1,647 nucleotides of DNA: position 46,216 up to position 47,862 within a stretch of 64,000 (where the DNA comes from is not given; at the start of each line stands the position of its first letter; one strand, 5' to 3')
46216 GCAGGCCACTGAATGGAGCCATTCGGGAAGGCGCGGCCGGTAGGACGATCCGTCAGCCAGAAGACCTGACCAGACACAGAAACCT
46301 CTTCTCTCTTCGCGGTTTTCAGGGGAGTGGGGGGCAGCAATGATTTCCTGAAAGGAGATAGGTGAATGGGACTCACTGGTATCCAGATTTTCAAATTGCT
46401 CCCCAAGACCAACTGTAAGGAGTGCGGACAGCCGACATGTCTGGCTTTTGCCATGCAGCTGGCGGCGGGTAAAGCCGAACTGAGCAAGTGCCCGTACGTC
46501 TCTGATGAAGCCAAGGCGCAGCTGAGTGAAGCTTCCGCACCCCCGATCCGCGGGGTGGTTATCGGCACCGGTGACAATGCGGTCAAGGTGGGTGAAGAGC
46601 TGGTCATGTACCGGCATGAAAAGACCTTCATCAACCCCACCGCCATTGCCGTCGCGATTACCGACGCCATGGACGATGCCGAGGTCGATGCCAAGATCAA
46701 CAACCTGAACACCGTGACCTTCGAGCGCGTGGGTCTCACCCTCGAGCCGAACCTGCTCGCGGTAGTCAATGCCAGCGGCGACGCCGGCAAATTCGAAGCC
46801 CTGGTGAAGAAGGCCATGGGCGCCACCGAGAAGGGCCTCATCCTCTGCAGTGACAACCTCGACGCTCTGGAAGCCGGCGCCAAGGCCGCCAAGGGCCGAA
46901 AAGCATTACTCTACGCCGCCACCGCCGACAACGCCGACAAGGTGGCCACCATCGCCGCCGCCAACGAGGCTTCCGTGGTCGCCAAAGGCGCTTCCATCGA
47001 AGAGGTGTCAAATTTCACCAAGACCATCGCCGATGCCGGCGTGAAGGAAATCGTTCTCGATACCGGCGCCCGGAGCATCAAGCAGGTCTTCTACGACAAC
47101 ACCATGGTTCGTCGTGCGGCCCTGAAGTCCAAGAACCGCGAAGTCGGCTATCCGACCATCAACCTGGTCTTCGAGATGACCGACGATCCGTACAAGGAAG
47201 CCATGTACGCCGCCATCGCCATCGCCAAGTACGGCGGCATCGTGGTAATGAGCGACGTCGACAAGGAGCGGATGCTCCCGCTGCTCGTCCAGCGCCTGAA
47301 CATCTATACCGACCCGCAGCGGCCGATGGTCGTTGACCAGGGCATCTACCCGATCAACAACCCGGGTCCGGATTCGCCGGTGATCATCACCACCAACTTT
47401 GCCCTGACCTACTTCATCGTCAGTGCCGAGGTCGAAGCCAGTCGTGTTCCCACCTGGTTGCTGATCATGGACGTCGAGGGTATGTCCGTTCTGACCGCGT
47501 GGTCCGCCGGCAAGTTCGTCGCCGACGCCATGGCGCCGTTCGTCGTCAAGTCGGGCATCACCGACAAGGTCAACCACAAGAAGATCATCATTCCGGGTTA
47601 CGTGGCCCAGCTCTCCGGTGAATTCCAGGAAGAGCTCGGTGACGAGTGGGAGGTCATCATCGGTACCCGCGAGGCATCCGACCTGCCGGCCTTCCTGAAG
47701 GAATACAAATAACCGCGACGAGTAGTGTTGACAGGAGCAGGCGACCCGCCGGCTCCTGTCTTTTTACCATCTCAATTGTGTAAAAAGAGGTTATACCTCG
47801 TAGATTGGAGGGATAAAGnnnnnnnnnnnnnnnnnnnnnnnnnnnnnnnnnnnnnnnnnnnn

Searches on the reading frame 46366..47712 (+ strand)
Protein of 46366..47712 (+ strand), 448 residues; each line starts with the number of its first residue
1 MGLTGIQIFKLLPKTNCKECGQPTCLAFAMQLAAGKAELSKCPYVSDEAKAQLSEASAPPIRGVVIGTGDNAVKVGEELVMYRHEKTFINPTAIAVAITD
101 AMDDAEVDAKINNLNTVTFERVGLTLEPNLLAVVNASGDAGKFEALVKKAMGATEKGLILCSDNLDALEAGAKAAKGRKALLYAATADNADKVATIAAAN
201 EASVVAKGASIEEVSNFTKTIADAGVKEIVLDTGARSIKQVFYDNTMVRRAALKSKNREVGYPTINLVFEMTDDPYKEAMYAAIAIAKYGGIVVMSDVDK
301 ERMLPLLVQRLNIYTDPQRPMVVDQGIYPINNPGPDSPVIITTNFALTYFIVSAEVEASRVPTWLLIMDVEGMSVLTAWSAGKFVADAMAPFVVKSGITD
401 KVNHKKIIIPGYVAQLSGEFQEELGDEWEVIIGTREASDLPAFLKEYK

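Call 4: search_protein_families(library=pfam, proteins=[window:46366-47712:+])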
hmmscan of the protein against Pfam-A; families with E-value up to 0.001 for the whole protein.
window:46366-47712:+ (448 aa): 2 families
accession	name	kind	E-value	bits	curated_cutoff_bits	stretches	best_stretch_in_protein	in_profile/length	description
PF03599.22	CdhD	-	3.1e-93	313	24.8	1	64-443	2-386/387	CO dehydrogenase/acetyl-CoA synthase delta subunit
PF04060.18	FeS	-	8.4e-15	54.7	23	1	12-44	1-33/33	Putative Fe-S cluster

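Call 5: search_protein_families(library=ncbifam, proteins=[window:46366-47712:+])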
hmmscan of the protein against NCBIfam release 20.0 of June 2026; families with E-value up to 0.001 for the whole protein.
window:46366-47712:+ (448 aa): 9 families
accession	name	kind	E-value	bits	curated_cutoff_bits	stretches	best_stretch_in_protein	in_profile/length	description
NF003195.0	PRK04165.1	equivalog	3.6e-180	599.7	306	1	1-447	1-446/450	acetyl-CoA decarbonylase/synthase complex subunit gamma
NF043039.1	HgcAB_like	equivalog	2e-19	70.4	285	1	320-446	13-137/350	HgcAB-like fusion protein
NF040863.1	HgcA_corrinoid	equivalog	1.5e-16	60.5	275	1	322-446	29-151/325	mercury methylation corrinoid protein HgcA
NF006446.0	PRK08764.1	equivalog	7.3e-07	29.2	220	1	8-56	12-60/139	Rnf electron transport complex subunit RnfB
NF005415.0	PRK06991.1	equivalog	9.4e-07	28.7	281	1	8-56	11-59/284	electron transport complex subunit RsxB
TIGR01944.1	rnfB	subfamily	1.5e-06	27.9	68.7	1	7-56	39-87/190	RnfABCDGE type electron transport complex subunit B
NF003376.0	PRK04452.1-2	subfamily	0.00012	21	280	0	166-207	139-180/313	acetyl-CoA decarbonylase/synthase complex subunit delta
NF003475.0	PRK05113.1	equivalog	0.00041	20.3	203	1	7-55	39-86/190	electron transport complex subunit RsxB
NF005506.0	PRK07118.1-5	equivalog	0.00075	19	388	1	8-70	42-110/279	Fe-S cluster domain-containing protein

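Call 9: find_related_loci(query=window:46366-47712:+, collection=genome_contigs, flank=3000)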
Query window:46366-47712:+ (448 aa) in genome_contigs; peptide patterns used: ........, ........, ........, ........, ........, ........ (x = any residue, [..] = any of these).
600 stretches matched a pattern (row limit reached: there are more); 585 encode a relative of the query (tblastn E <= 1e-3); the best 80 are kept; 80 distinct loci.
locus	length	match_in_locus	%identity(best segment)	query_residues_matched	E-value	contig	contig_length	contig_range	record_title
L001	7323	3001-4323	82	1-445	0e+0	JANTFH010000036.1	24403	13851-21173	MAG: Thermodesulfobacteriota bacterium isolate bin100102 c_000000001622, whole genome shotgun sequence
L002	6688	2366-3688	81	1-445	0e+0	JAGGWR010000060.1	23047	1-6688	MAG: Candidatus Tharpella aukensis isolate AUK131 PB_MBMC_085_c_000000000072, whole genome shotgun sequence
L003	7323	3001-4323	82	1-445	0e+0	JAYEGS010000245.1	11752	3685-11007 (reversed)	MAG: Pseudomonadota bacterium isolate MAG240 MAG240_245, whole genome shotgun sequence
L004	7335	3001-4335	64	1-446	0e+0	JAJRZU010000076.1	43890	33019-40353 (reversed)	MAG: Deltaproteobacteria bacterium isolate Dive96_bin4.232 k141_1223105, whole genome shotgun sequence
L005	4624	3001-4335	61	1-445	0e+0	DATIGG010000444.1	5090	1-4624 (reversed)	MAG TPA_asm: Thermodesulfobacteriota bacterium isolate SMAG_U16415 k141_1183682, whole genome shotgun sequence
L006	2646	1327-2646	60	1-440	0e+0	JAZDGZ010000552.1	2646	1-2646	MAG: Pseudomonadota bacterium isolate MEGAHIT-group-0.292 k141_2555182, whole genome shotgun sequence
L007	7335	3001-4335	60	1-445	0e+0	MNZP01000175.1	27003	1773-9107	MAG: Syntrophaceae bacterium CG2_30_49_12 cg2_3.0_scaffold_1141_c, whole genome shotgun sequence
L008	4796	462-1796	60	1-445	0e+0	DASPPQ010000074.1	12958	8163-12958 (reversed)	MAG TPA_asm: Thermodesulfobacteriota bacterium isolate SMAG_U12177 k141_570157, whole genome shotgun sequence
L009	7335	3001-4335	60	1-445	0e+0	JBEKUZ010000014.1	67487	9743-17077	MAG: Thermodesulfobacteriota bacterium isolate SPRUCE 593 SPRUCE_593_14, whole genome shotgun sequence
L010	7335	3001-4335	58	1-445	0e+0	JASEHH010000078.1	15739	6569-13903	MAG: Thermodesulfobacteriota bacterium isolate Yes70-18 NODE_1476_length_15739_cov_56.138358, whole genome shotgun seque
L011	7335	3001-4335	59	1-445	0e+0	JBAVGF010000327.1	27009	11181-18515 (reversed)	MAG: Thermodesulfobacteriota bacterium isolate MFD06953_ilm_asm_bin13 k127_143545, whole genome shotgun sequence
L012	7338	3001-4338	60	1-447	0e+0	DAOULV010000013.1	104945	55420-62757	MAG TPA_asm: Dehalococcoidales bacterium isolate W31_56 k127_176523, whole genome shotgun sequence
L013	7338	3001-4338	58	1-447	1e-180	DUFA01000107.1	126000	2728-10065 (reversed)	MAG TPA_asm: Dehalococcoidia bacterium isolate W403 Contig107, whole genome shotgun sequence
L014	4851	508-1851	58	1-448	0e+0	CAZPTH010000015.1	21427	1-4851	MAG TPA_asm: uncultured Thermodesulfobacteriota bacterium isolate SRP144503_co3_165 genome assembly, contig: NODE_380_le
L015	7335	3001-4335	58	1-445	1e-178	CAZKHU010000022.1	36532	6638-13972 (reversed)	MAG TPA_asm: uncultured Syntrophus sp. isolate binchicken_co220_86 genome assembly, contig: NODE_630_length_36532_cov_9.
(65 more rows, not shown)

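Call 16: find_related_loci(query=window:46366-47712:+, collection=metagenome_contigs, flank=2500)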
Query window:46366-47712:+ (448 aa) in metagenome_contigs; peptide patterns used: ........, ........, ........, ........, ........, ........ (x = any residue, [..] = any of these).
600 stretches matched a pattern (row limit reached: there are more); 567 encode a relative of the query (tblastn E <= 1e-3); the best 80 are kept; 80 distinct loci.
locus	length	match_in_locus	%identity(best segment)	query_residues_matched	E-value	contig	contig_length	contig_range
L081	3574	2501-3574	79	1-362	0e+0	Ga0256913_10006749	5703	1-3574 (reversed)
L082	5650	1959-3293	60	1-445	0e+0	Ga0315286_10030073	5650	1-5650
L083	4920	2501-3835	60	1-445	0e+0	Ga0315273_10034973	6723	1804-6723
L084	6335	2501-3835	60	1-445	0e+0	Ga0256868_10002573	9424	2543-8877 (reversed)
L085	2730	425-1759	61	1-445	0e+0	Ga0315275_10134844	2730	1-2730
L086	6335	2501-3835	60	1-445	0e+0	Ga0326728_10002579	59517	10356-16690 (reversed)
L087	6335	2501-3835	58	1-445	0e+0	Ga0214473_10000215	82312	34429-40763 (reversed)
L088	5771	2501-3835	59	1-445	0e+0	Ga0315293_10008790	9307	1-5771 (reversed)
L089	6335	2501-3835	60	1-445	0e+0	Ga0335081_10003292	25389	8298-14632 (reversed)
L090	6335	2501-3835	60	1-445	0e+0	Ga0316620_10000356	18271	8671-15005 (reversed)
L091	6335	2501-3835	60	1-445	0e+0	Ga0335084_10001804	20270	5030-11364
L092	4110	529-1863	59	1-445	0e+0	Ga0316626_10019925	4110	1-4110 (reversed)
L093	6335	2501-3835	60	1-445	0e+0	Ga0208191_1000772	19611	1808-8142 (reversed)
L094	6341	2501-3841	59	1-448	0e+0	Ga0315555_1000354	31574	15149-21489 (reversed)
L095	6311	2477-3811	58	1-445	0e+0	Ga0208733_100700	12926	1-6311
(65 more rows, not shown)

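Call 19: find_homologous_proteins(query=window:46366-47712:+, max_evalue=1e-100)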
Query window:46366-47712:+ (448 aa): 7949 proteins with E <= 1e-100 among 8000 candidates; the best 120 are listed.
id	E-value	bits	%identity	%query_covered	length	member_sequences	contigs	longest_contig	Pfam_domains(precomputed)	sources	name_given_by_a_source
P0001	2.0e-289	978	100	100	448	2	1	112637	PF04060.19,PF03599.23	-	-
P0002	1.2e-271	919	92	100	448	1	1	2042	PF04060.19,PF03599.23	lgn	-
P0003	7.1e-258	874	89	99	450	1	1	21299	PF04060.19,PF03599.23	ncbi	-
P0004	2.1e-248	842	86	100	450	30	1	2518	PF04060.19,PF03599.23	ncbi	-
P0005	1.8e-238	810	82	99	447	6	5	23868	PF04060.19,PF03599.23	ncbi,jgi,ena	jgi:acetyl-CoA decarbonylase/synthase complex subunit gamma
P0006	3.3e-238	809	82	99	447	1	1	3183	PF04060.19,PF03599.23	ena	-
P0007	1.0e-236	804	81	99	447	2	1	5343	PF04060.19,PF03599.23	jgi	-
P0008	6.0e-236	801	81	99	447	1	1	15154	PF04060.19,PF03599.23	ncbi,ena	-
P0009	7.1e-236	801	81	100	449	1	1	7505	PF04060.19,PF03599.23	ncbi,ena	-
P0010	1.1e-234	797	81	99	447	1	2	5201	PF04060.19,PF03599.23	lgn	-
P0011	2.1e-234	796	82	99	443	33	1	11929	PF04060.19,PF03599.23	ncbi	-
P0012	1.3e-233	794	82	99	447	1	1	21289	PF04060.19,PF03599.23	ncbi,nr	ncbi:MAG: acetyl-CoA decarbonylase/synthase complex subunit gamma [Deltaproteobacteria bacterium]|nr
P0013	3.7e-232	789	81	99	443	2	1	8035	PF04060.19,PF03599.23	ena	-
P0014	3.8e-232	789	81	99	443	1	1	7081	PF04060.19,PF03599.23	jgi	-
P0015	4.3e-232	789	80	99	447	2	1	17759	PF04060.19,PF03599.23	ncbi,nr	ncbi:MAG: acetyl-CoA decarbonylase/synthase complex subunit gamma [Deltaproteobacteria bacterium]|nr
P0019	4.2e-226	769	79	99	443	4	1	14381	PF04060.19,PF03599.23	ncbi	-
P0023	1.3e-213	728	88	85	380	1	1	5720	PF04060.19,PF03599.23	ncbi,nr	ncbi:MAG: acetyl-CoA decarbonylase/synthase complex subunit gamma, partial [Deltaproteobacteria bact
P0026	3.3e-203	694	70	100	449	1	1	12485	PF04060.19,PF03599.23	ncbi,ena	-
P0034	3.3e-198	677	66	100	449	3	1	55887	PF04060.19,PF03599.23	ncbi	-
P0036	5.5e-198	676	69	100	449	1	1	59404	PF04060.19,PF03599.23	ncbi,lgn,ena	-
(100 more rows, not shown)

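Call 20: find_encoding_contigs(protein=P0002, flank=1500, max_places=2)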
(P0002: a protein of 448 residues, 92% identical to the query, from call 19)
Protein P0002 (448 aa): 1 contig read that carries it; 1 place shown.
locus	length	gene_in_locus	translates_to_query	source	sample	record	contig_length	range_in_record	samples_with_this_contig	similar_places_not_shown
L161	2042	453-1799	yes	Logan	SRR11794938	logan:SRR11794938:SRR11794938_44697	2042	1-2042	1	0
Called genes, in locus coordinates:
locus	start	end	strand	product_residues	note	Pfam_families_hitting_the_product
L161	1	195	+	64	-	?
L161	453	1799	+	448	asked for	PF04060:FeS, PF03599:CdhD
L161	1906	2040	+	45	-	?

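Call 21: find_encoding_contigs(protein=P0003, flank=8000, max_places=2)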
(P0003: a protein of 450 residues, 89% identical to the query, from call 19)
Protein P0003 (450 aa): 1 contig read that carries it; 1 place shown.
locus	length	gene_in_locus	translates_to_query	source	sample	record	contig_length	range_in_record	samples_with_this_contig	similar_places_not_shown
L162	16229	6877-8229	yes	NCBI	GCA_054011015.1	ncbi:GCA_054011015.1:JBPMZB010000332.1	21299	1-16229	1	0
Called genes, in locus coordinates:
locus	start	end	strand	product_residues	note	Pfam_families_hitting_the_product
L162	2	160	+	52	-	?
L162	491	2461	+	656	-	PF00111:Fer2, PF17650:RACo_linker, PF17651:Raco_middle, PF14574:RACo_C_ter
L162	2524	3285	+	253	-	PF01656:CbiA, PF13614:AAA_31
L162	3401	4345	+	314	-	PF03599:CdhD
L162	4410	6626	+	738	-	PF18537:CODH_A_N, PF03598:CdhC, PF19436:ACS_CODH_B_C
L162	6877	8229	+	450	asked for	PF04060:FeS, PF03599:CdhD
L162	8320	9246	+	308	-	PF00809:Pterin_bind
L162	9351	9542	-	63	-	PF12728:HTH_17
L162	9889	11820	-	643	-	PF13623:SurA_N_2, PF13624:SurA_N_3, PF09312:SurA_N (weak), PF13145:Rotamase_2, PF13616:Rotamase_3, PF00639:Rotamase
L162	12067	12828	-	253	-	PF05742:TANGO2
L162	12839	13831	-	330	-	PF00288:GHMP_kinases_N, PF08544:GHMP_kinases_C (weak)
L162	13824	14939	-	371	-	PF00226:DnaJ, PF01556:DnaJ_C, PF00684:DnaJ_CXXCXGXG, PF27439:DnaJ_C_2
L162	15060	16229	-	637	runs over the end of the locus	PF00012:HSP70, PF06723:MreB_Mbl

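Call 22: find_encoding_contigs(protein=P0004, flank=1500, max_places=2)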
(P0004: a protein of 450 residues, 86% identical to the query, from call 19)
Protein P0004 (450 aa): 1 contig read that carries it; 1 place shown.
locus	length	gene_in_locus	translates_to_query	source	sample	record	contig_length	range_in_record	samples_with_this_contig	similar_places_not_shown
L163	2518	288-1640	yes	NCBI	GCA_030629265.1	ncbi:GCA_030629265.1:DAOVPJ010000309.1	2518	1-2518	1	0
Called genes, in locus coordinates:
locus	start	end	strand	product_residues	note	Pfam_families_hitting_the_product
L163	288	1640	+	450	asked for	PF04060:FeS, PF03599:CdhD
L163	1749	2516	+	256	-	?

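Call 23: find_encoding_contigs(protein=P0009, flank=1500, max_places=2)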
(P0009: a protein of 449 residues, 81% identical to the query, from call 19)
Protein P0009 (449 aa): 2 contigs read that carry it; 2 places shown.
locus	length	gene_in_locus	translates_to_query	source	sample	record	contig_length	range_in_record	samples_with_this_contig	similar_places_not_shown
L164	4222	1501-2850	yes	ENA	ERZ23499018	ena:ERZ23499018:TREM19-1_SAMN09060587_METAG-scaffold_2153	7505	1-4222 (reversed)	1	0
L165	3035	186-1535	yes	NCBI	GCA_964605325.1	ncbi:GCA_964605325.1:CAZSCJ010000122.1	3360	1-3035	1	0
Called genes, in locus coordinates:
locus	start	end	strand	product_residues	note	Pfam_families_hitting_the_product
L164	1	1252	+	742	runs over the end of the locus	PF18537:CODH_A_N, PF03598:CdhC, PF19436:ACS_CODH_B_C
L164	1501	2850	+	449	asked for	PF04060:FeS, PF03599:CdhD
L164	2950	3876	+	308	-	PF00809:Pterin_bind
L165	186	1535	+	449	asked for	PF04060:FeS, PF03599:CdhD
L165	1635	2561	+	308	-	PF00809:Pterin_bind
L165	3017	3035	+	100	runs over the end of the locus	-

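Call 24: find_encoding_contigs(protein=P0011, flank=1500, max_places=2)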
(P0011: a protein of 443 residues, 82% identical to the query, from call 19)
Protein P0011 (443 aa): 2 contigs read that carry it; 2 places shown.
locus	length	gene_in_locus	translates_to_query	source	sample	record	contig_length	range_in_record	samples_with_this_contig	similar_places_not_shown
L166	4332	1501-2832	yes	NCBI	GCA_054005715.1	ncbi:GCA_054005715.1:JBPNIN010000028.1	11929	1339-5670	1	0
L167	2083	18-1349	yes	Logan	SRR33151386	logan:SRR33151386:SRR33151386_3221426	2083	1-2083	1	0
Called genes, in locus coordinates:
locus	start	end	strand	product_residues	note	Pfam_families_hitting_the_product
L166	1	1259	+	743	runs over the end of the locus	PF18537:CODH_A_N, PF03598:CdhC, PF19436:ACS_CODH_B_C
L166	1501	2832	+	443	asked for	PF04060:FeS, PF03599:CdhD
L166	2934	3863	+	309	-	PF00809:Pterin_bind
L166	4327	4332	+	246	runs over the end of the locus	PF03773:ArsP_1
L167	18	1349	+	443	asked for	PF04060:FeS, PF03599:CdhD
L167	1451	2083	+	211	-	?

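Call 25: find_encoding_contigs(protein=P0015, flank=1500, max_places=1)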
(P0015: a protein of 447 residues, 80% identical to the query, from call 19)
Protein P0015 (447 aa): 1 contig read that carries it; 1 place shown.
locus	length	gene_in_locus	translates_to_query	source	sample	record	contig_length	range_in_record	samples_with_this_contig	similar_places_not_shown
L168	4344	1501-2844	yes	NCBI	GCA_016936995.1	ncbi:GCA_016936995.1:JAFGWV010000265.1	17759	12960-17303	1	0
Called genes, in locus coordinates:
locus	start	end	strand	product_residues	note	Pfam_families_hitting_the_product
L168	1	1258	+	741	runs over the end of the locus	PF18537:CODH_A_N, PF03598:CdhC, PF19436:ACS_CODH_B_C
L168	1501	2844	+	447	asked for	PF04060:FeS, PF03599:CdhD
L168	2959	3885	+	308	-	PF00809:Pterin_bind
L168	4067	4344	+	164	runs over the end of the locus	PF03061:4HBT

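Call 26: find_encoding_contigs(protein=P0019, flank=1500, max_places=1)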
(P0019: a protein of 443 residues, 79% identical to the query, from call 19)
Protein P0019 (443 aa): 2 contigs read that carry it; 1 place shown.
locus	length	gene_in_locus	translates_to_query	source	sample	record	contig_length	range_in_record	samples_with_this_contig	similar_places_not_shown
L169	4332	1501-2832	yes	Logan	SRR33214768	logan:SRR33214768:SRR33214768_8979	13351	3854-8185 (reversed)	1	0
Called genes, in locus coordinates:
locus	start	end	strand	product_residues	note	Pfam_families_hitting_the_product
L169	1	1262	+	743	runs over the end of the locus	PF18537:CODH_A_N, PF03598:CdhC, PF19436:ACS_CODH_B_C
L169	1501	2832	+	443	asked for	PF04060:FeS, PF03599:CdhD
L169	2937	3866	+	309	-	PF00809:Pterin_bind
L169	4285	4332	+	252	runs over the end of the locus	PF03773:ArsP_1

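Call 27: find_encoding_contigs(protein=P0026, flank=1500, max_places=1)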
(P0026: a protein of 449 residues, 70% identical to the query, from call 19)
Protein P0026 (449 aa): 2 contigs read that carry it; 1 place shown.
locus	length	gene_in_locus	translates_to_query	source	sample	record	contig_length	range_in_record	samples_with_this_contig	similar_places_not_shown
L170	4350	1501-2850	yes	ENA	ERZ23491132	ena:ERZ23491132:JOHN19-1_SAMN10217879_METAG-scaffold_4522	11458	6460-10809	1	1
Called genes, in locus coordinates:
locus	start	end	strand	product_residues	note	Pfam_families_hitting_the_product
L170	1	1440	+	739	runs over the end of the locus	PF18537:CODH_A_N, PF03598:CdhC, PF19436:ACS_CODH_B_C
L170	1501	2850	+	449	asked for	PF04060:FeS, PF03599:CdhD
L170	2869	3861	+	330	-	PF00809:Pterin_bind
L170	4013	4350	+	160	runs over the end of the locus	PF11969:DcpS_C, PF01230:HIT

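Call 28: find_encoding_contigs(protein=P0036, flank=1500, max_places=1)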
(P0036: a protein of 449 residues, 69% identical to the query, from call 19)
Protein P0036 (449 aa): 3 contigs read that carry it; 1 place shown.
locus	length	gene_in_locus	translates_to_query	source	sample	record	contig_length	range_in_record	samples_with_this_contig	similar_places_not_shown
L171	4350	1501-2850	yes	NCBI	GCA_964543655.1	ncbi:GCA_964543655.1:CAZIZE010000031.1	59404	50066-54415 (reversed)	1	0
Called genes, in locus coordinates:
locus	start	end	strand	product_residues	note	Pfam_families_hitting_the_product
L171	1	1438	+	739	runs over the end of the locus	PF18537:CODH_A_N, PF03598:CdhC, PF19436:ACS_CODH_B_C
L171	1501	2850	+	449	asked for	PF04060:FeS, PF03599:CdhD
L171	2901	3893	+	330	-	PF00809:Pterin_bind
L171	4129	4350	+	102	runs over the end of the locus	PF02617:ClpS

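Call 29: find_encoding_contigs(protein=P0034, flank=1500, max_places=1)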
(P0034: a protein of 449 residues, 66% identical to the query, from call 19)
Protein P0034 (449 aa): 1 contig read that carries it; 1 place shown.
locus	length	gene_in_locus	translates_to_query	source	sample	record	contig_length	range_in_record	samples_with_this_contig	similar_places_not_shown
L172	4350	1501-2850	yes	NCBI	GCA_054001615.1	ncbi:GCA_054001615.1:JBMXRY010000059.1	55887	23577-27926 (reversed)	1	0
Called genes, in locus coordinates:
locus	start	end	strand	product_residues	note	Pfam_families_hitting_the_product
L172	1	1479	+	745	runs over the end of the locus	PF18537:CODH_A_N, PF03598:CdhC, PF19436:ACS_CODH_B_C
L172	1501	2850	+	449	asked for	PF04060:FeS, PF03599:CdhD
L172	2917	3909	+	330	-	PF07992:Pyr_redox_2 (faint), PF13450:NAD_binding_8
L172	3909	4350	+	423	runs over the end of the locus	PF00890:FAD_binding_2 (weak), PF01266:DAO (weak), PF07992:Pyr_redox_2, PF12831:FAD_oxidored, PF13738:Pyr_redox_3, PF13450:NAD_binding_8 (weak), PF12838:Fer4_7, PF00037:Fer4 (weak), +9 more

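Call 47: find_encoding_contigs(protein=P0023, flank=1500, max_places=2)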
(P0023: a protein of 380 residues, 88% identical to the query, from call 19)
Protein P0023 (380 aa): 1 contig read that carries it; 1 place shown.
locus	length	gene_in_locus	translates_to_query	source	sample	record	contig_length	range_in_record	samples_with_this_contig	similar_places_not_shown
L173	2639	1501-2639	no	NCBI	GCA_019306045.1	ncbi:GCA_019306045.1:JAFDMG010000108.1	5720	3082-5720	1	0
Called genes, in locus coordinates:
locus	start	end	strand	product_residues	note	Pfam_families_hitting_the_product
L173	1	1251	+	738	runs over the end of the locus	PF18537:CODH_A_N, PF03598:CdhC, PF19436:ACS_CODH_B_C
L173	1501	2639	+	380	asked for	PF04060:FeS, PF03599:CdhD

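Call 77: find_encoding_contigs(protein=P0001, flank=300, max_places=3)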
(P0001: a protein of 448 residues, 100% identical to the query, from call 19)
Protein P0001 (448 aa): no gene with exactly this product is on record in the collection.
